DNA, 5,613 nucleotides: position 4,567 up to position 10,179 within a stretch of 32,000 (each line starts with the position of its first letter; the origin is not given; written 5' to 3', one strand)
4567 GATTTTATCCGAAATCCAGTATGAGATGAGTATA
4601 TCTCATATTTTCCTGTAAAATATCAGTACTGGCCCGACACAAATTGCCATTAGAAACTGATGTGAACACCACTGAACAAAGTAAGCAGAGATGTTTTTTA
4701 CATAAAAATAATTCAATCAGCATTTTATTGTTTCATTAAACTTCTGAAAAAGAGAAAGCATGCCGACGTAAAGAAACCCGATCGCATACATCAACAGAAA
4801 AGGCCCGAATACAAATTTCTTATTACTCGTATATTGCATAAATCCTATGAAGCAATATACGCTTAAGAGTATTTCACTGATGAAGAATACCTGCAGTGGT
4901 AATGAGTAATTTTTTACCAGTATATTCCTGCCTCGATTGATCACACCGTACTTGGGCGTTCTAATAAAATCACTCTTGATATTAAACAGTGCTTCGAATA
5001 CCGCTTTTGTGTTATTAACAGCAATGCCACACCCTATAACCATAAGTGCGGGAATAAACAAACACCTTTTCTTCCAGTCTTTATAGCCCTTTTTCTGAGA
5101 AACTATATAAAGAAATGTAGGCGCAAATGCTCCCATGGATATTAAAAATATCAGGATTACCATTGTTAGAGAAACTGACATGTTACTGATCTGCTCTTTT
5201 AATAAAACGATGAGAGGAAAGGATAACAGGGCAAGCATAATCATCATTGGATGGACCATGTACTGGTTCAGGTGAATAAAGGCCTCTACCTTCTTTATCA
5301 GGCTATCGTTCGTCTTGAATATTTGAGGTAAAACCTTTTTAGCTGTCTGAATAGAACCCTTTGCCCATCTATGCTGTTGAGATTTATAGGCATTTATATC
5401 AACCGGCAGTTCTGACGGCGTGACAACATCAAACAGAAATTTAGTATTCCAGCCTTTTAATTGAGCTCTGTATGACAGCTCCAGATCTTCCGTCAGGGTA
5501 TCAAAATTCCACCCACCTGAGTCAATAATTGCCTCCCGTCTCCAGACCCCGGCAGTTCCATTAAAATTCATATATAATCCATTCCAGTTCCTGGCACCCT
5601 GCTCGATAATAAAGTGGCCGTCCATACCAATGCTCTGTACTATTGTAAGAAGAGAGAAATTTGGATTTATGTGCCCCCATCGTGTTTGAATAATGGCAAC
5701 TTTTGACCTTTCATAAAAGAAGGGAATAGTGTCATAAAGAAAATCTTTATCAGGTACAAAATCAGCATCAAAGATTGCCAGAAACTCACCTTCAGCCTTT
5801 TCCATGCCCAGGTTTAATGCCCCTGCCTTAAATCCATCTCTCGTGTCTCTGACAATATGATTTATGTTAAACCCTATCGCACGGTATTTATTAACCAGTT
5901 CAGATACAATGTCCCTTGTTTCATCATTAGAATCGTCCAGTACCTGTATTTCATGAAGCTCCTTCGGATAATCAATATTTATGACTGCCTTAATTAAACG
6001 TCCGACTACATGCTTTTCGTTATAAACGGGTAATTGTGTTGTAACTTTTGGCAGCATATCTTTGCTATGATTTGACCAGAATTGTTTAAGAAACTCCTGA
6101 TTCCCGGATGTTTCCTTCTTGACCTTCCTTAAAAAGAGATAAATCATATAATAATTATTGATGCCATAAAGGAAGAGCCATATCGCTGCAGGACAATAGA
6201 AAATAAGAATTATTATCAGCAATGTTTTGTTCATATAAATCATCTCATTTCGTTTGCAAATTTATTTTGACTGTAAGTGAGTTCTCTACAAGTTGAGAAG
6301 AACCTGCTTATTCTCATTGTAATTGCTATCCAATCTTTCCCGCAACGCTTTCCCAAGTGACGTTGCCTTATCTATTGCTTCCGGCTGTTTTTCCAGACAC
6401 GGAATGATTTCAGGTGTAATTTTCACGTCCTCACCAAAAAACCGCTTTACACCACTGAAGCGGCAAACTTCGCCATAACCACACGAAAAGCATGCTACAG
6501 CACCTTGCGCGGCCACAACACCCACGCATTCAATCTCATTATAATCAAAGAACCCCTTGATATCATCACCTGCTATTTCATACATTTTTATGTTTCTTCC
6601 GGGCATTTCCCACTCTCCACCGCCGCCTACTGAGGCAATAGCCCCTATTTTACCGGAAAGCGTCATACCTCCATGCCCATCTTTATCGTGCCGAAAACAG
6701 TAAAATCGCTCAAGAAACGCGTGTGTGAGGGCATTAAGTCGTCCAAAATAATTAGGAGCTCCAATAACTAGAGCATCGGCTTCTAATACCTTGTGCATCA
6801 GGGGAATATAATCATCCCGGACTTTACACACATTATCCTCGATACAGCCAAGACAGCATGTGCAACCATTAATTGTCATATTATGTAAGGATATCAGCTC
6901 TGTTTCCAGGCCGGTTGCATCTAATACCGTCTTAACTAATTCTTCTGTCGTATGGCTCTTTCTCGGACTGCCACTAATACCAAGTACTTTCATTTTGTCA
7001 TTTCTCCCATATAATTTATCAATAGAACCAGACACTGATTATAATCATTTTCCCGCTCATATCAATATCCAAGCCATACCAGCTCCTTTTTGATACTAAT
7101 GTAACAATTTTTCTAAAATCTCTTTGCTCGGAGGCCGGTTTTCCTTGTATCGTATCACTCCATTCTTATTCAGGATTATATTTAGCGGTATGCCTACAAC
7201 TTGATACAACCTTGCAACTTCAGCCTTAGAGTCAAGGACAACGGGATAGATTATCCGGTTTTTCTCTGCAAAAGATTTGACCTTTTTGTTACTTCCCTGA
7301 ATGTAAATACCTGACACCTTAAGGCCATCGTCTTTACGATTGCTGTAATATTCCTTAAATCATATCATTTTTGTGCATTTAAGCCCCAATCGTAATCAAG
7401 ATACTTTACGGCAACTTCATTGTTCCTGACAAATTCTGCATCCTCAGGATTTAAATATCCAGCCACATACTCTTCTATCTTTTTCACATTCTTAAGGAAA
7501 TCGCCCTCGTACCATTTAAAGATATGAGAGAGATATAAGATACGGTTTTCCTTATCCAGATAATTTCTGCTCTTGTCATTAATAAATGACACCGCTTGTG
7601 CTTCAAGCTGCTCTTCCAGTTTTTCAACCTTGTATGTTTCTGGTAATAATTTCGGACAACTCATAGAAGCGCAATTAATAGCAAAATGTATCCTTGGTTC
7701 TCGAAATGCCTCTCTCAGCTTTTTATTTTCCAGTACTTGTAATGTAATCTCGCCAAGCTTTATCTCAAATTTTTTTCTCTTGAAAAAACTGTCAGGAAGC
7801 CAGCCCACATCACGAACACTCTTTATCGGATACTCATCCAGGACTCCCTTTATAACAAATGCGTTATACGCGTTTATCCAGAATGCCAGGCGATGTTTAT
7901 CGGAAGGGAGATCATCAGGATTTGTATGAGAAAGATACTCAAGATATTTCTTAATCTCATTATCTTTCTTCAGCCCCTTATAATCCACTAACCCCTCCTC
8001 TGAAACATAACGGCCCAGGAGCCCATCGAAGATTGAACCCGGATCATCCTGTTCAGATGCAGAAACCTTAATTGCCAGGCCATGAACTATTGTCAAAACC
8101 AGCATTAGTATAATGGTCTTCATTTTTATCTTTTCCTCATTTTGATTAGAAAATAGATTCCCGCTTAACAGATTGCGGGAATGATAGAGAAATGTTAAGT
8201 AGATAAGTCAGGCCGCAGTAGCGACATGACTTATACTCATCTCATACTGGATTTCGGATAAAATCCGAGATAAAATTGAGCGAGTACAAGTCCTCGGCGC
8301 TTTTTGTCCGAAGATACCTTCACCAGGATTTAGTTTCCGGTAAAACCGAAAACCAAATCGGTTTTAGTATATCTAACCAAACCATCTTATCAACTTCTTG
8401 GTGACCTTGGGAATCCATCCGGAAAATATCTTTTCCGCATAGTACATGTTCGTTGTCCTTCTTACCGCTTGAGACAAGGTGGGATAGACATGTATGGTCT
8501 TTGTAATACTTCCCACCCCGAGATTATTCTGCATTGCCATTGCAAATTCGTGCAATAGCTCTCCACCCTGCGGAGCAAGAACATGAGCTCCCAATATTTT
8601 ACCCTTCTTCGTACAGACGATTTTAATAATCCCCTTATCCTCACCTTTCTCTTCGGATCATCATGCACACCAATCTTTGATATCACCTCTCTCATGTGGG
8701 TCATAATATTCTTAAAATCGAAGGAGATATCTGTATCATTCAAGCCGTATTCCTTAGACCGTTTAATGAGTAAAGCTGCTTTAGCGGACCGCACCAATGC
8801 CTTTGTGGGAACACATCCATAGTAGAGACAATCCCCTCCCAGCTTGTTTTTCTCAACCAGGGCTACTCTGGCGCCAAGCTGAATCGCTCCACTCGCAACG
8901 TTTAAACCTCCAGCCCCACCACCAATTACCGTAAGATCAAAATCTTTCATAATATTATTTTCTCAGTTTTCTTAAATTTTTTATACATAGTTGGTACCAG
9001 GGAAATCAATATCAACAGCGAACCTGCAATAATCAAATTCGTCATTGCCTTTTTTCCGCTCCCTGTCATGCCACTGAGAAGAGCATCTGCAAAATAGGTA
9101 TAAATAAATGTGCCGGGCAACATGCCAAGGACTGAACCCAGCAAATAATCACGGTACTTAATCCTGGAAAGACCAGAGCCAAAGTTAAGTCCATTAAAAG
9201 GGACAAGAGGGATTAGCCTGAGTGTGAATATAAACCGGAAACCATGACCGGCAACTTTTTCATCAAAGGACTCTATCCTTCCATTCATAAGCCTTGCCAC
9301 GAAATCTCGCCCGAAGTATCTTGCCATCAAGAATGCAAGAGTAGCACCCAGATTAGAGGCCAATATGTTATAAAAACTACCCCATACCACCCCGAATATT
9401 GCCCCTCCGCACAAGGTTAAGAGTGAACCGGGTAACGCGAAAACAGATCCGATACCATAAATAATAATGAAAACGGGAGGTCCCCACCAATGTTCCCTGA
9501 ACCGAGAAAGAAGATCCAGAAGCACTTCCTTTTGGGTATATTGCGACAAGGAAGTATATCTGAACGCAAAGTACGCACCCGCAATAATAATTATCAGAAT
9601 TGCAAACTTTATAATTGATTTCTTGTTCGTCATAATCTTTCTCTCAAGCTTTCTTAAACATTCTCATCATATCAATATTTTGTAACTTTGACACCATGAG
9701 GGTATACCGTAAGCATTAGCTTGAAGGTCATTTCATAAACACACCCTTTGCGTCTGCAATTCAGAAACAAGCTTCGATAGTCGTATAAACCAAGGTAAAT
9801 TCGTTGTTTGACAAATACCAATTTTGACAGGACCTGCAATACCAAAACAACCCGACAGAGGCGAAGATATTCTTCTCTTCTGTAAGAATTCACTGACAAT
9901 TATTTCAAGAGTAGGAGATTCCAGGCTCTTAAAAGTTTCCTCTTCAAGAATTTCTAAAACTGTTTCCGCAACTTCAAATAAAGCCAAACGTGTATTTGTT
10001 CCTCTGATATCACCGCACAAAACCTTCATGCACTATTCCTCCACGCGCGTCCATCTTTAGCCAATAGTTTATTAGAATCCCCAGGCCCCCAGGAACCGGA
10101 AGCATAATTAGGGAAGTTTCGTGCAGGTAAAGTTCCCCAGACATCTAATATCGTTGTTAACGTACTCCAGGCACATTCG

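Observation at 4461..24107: Nine copies of a highly conserved, strongly structured ~140-bp intergenic element (MITE/Correia-like) with no transposase in sight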

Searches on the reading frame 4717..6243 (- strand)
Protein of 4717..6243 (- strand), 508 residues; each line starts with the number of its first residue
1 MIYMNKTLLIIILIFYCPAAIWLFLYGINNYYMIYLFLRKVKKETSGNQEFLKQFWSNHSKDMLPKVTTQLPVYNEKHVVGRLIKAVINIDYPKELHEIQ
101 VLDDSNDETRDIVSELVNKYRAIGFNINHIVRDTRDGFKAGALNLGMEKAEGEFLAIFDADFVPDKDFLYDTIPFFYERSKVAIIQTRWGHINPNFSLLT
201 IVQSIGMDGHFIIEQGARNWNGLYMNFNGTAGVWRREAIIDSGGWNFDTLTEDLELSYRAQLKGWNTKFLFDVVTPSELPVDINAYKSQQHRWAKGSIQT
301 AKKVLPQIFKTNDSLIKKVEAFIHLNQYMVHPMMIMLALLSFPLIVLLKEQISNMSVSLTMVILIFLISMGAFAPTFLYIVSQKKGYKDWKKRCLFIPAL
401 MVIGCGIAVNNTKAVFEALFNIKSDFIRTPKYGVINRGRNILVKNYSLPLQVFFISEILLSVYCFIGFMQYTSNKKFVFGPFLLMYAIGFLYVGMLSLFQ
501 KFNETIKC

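Call 8: search_protein_families(library=pfam, proteins=[window:4717-6243:-])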
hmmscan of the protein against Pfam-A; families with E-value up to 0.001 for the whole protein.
window:4717-6243:- (508 aa): 5 families
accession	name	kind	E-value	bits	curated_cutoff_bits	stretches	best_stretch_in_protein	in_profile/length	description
PF13641.12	Glyco_tranf_2_3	-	2.9e-21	77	27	1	71-296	7-230/230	Glycosyltransferase like family 2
PF00535.33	Glycos_transf_2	-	8.5e-21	75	23.3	1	72-195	5-122/168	Glycosyl transferase family 2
PF13632.12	Glyco_trans_2_3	-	6.9e-17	62.3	27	1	156-365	3-189/198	Glycosyl transferase family group 2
PF03552.20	Cellulose_synt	-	1e-05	24.8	24.7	1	244-393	416-568/722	Cellulose synthase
PF13506.12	Glyco_transf_21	-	0.00042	20.3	21.7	1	140-295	19-174/174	Glycosyl transferase family 21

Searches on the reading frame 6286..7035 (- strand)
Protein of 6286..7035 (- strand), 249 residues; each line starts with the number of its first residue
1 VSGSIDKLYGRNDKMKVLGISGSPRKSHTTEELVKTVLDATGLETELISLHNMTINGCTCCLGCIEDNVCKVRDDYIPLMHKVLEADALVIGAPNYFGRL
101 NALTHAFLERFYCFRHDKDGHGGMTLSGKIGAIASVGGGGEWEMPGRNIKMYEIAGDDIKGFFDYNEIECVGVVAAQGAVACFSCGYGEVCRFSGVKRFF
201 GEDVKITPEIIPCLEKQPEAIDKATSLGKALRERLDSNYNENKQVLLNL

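Call 8: search_protein_families(library=pfam, proteins=[window:6286-7035:-])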
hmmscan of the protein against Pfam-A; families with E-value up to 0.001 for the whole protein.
window:6286-7035:- (249 aa): 2 families
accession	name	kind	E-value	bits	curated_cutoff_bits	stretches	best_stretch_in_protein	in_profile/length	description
PF03358.20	FMN_red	-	1.1e-19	71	24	1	15-139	1-117/152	NADPH-dependent FMN reductase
PF02525.22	Flavodoxin_2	-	2.3e-07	31.1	27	1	15-179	1-178/198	Flavodoxin-like fold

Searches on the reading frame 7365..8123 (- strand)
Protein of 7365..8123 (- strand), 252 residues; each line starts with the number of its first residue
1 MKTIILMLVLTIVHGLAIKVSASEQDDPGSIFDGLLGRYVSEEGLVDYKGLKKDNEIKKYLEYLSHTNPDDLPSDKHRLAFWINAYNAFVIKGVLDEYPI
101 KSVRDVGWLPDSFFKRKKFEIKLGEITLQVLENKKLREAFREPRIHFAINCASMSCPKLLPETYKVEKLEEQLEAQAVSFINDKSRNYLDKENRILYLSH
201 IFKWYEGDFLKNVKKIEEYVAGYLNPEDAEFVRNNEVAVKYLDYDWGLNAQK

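Call 8: search_protein_families(library=pfam, proteins=[window:7365-8123:-])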
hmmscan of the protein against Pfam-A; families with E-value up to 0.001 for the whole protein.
window:7365-8123:- (252 aa): 1 family
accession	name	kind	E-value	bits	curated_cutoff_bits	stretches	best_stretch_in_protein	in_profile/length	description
PF04784.19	DUF547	-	2.1e-25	89.6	27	1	74-181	5-125/125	Protein of unknown function, DUF547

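Call 67: search_protein_families(library=ncbifam, proteins=[window:7365-8123:-], max_evalue=0.1)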
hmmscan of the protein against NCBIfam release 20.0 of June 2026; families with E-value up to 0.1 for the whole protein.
window:7365-8123:- (252 aa): 0 families

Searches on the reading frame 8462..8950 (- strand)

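Call 8: search_protein_families(library=pfam, proteins=[window:8462-8950:-])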
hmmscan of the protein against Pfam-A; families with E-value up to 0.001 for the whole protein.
window:8462-8950:- (162 aa): 6 families
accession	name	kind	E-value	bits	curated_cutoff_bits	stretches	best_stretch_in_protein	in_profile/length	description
PF07992.20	Pyr_redox_2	-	4.5e-11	43.2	26.1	1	4-80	1-58/291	Pyridine nucleotide-disulphide oxidoreductase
PF00890.30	FAD_binding_2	-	0.00037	20.2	20.4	1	5-37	1-33/414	FAD binding domain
PF12831.13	FAD_oxidored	-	0.00046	20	27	1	5-39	1-36/416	FAD dependent oxidoreductase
PF01134.28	GIDA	-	0.00051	19.6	22.1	1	5-57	1-49/391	Glucose inhibited division protein A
PF13450.12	NAD_binding_8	-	0.00078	20.1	21.9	0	8-42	1-36/68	NAD(P)-binding Rossmann-like domain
PF03486.20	HI0933_like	-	0.00083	19.3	50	0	5-38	2-35/244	HI0933-like protein Rossmann domain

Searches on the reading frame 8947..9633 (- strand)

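Call 8: search_protein_families(library=pfam, proteins=[window:8947-9633:-])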
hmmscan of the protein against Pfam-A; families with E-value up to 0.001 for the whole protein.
window:8947-9633:- (228 aa): 1 family
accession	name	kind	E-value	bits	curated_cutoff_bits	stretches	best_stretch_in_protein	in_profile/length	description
PF09335.16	VTT_dom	-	1e-27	97.4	33.9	1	67-182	1-121/123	VTT domain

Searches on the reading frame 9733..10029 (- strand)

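Call 8: search_protein_families(library=pfam, proteins=[window:9733-10029:-])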
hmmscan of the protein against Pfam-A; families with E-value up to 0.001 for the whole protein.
window:9733-10029:- (98 aa): 1 family
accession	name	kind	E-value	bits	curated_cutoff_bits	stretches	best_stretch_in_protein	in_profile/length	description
PF02685.22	Glucokinase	-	5.2e-19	68.9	22.1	1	4-97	1-94/314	Glucokinase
